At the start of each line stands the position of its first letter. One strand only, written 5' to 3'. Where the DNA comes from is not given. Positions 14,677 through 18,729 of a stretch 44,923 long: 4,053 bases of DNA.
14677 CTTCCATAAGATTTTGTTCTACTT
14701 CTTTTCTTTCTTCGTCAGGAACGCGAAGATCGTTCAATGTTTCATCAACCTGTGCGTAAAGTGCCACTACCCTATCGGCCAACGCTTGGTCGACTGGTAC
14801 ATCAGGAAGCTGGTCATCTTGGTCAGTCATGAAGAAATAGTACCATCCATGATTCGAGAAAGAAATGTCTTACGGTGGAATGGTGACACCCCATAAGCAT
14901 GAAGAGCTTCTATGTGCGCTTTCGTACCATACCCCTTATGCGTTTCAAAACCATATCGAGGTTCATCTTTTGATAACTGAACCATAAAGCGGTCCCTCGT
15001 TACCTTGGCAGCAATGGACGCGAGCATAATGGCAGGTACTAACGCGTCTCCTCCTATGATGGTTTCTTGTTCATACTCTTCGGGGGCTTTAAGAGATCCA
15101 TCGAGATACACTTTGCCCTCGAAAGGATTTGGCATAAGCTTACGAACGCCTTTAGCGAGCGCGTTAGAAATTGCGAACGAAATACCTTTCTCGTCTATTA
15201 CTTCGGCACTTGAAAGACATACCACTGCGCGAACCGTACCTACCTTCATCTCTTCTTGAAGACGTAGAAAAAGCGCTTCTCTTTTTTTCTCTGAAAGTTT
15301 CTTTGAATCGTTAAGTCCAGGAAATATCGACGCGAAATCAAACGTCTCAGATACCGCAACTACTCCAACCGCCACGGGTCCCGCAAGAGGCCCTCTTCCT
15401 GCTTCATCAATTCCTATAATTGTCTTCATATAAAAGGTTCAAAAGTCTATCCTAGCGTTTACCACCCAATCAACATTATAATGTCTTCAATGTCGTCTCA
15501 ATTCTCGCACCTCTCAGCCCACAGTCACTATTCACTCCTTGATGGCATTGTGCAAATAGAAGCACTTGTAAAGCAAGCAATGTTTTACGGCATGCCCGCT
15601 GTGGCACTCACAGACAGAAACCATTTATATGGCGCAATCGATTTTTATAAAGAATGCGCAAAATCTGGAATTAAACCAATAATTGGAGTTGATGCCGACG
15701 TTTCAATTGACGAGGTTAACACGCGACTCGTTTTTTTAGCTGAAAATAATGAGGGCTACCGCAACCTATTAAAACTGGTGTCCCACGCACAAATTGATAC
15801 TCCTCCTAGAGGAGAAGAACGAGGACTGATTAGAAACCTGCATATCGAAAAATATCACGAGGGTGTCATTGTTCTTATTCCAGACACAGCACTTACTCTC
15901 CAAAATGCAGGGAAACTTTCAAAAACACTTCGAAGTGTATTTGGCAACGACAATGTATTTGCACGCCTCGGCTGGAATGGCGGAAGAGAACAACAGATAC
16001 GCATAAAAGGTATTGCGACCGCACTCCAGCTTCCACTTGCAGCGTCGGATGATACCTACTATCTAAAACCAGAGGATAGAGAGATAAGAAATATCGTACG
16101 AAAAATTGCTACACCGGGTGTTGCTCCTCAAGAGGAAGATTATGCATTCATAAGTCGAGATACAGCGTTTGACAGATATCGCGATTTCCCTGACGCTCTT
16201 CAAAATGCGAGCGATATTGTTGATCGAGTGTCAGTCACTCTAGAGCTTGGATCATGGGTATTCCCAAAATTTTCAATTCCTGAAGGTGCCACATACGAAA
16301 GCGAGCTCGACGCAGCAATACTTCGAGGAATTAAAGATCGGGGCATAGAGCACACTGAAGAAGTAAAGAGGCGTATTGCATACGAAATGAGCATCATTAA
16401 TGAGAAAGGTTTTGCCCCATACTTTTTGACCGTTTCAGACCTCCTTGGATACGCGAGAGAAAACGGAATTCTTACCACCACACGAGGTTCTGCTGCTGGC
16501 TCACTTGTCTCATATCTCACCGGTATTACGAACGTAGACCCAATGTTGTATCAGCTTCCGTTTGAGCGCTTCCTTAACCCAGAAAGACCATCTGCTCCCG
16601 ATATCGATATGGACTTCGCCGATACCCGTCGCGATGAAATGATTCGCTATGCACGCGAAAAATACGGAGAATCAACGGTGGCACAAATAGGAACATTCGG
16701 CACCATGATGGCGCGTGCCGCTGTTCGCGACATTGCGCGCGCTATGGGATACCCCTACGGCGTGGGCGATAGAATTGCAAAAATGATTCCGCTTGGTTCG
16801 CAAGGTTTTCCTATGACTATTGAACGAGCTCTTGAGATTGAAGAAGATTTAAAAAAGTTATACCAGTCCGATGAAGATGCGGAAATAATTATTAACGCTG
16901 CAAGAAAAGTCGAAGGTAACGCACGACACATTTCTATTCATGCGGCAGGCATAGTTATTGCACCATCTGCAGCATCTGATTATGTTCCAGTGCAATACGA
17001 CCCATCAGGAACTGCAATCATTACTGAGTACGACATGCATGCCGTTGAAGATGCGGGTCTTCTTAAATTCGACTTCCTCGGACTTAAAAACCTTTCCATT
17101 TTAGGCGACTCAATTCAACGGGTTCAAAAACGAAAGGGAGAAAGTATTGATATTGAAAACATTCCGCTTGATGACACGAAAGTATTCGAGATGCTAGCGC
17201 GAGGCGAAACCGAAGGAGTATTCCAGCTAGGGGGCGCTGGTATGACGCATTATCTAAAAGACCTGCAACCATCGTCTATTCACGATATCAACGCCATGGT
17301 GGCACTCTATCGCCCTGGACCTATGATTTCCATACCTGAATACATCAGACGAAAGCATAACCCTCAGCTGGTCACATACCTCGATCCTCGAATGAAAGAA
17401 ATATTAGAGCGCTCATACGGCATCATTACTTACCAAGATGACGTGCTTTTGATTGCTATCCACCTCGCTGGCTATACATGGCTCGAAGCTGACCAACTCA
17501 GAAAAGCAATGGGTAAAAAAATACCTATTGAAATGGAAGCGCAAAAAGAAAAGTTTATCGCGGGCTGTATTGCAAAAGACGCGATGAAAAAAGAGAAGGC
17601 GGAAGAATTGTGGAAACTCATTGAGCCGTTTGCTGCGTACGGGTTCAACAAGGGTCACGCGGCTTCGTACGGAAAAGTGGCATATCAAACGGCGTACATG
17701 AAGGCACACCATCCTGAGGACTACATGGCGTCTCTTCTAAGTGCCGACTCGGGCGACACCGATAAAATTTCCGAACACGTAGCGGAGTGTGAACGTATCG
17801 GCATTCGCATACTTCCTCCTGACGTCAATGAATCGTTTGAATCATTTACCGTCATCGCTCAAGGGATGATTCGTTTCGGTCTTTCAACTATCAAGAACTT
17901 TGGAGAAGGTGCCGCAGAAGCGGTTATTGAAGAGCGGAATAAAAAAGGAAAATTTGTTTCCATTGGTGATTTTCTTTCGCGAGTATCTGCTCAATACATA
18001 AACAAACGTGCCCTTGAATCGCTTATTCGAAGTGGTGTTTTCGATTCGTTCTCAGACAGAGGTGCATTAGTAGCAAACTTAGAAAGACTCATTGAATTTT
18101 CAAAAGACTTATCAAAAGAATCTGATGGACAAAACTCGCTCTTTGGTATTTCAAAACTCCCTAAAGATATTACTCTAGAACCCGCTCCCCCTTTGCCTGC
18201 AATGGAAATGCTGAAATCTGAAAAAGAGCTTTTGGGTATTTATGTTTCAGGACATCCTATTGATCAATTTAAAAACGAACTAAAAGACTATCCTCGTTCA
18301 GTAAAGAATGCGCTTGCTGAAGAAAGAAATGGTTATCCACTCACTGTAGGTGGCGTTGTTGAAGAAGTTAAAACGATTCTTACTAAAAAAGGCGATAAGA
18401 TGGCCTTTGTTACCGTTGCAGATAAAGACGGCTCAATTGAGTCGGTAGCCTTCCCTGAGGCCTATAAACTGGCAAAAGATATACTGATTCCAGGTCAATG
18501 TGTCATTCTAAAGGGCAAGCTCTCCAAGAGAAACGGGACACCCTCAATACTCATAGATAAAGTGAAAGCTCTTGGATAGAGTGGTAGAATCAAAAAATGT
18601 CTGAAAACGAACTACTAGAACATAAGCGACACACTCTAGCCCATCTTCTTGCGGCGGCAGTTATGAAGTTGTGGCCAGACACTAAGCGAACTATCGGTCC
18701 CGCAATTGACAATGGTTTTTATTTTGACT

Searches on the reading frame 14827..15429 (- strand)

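Call 60: search_protein_families(library=pfam, proteins=[window:14827-15429:-], max_evalue=0.001)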
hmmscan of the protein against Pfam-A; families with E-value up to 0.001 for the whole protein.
window:14827-15429:- (200 aa): 1 family
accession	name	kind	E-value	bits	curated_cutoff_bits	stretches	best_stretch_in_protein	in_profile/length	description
PF01351.25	RNase_HII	-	4.6e-35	121.8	25.8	1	5-189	1-196/199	Ribonuclease HII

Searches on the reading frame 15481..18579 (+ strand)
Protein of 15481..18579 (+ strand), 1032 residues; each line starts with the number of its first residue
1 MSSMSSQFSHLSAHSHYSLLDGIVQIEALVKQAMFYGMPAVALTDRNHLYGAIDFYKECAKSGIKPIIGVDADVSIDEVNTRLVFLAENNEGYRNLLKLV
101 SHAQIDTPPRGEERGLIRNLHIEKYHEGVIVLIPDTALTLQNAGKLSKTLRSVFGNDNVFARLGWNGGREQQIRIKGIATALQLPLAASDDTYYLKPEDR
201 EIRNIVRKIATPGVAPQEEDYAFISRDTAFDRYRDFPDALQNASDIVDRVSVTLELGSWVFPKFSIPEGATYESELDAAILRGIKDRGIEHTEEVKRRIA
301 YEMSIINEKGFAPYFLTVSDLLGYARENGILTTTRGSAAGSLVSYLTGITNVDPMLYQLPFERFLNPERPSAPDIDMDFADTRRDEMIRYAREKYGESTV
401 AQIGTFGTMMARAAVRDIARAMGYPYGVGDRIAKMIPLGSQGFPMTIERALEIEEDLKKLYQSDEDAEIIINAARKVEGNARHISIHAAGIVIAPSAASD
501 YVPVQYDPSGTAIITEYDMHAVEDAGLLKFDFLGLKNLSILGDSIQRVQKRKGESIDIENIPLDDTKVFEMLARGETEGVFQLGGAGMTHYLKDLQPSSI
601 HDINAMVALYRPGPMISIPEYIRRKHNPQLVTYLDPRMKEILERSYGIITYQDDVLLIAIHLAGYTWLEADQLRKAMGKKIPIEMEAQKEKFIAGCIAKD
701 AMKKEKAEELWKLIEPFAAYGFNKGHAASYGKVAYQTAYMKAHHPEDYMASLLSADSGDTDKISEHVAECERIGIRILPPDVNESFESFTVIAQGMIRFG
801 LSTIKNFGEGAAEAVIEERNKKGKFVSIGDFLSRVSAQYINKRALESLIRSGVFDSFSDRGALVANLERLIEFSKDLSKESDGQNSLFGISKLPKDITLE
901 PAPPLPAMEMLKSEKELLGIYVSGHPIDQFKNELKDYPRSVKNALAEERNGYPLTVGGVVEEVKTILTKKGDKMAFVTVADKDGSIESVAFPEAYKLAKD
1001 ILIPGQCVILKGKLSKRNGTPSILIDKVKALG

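Call 83: search_protein_families(library=pfam, proteins=[window:15481-18579:+], max_evalue=0.01)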
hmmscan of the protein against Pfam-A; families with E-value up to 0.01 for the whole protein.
window:15481-18579:+ (1032 aa): 6 families
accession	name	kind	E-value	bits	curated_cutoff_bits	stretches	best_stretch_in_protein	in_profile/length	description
PF07733.18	DNA_pol3_alpha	-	1.5e-91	307.1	23.9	1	282-534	9-260/260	Bacterial DNA polymerase III alpha NTPase domain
PF17657.6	DNA_pol3_finger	-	2.9e-53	180.1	22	1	537-699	1-165/166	Bacterial DNA polymerase III alpha subunit finger domain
PF02811.25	PHP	-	1.7e-33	116.7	26.4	1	10-136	1-125/164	PHP domain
PF14579.12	HHH_6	-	5.5e-28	97.5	25.6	1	774-860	1-87/90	Helix-hairpin-helix motif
PF01336.31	tRNA_anti-codon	-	5.4e-12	45.9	27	1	955-1029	2-73/75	OB-fold nucleic acid binding domain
PF03934.19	T2SSK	-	0.0097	16.7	24.2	0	804-840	15-50/63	Type II secretion system (T2SS), protein K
